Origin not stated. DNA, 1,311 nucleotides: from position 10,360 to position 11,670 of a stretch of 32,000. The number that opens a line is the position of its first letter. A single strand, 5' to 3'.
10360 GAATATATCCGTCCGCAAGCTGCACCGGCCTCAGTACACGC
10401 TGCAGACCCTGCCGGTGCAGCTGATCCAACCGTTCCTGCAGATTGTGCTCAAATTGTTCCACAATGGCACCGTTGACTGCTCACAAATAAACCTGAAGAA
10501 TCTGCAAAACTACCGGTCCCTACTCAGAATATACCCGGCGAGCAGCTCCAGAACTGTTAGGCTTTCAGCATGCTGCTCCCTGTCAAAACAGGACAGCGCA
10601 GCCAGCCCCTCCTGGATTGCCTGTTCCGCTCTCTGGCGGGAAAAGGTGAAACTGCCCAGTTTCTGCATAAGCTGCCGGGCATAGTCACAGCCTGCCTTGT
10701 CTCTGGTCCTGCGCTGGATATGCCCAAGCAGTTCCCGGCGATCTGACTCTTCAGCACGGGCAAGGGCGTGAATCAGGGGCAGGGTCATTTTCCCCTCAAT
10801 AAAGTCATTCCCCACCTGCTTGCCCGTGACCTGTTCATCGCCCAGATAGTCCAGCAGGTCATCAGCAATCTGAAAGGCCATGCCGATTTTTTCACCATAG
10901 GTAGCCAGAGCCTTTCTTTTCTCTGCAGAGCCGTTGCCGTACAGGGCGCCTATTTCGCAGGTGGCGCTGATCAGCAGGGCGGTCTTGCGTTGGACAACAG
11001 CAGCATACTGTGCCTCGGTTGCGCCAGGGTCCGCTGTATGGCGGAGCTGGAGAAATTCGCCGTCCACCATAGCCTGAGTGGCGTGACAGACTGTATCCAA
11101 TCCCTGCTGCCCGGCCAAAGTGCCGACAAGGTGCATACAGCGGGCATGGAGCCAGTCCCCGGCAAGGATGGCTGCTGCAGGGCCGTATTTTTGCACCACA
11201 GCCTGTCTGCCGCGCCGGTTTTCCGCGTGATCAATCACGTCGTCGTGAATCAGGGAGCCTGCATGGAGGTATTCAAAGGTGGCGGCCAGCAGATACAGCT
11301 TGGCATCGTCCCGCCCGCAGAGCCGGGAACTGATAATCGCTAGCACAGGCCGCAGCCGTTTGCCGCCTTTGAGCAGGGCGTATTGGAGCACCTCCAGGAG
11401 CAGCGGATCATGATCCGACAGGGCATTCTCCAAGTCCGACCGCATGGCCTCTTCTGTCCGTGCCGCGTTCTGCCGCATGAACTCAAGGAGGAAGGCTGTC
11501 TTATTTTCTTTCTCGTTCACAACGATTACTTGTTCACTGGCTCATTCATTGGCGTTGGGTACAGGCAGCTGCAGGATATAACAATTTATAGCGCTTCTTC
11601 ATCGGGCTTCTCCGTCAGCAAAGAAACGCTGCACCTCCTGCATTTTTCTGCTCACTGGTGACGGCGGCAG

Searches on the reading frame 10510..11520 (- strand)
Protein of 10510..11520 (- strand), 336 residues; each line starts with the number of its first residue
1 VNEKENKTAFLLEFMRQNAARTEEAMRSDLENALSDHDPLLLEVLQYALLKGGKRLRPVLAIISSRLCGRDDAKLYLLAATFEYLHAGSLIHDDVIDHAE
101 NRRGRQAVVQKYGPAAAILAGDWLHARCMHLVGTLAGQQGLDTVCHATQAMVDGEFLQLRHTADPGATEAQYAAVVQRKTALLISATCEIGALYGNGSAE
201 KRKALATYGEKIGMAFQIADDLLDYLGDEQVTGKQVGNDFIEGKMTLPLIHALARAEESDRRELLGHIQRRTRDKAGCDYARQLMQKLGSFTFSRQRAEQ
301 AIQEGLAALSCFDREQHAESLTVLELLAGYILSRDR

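Call 50: search_protein_families(library=pfam, proteins=[window:10510-11520:-], max_evalue=0.00001)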
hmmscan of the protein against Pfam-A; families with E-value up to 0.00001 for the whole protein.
window:10510-11520:- (336 aa): 1 family
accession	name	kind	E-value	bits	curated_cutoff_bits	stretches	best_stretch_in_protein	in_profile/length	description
PF00348.22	polyprenyl_synt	-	4.4e-67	226.4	27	1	39-283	2-249/251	Polyprenyl synthetase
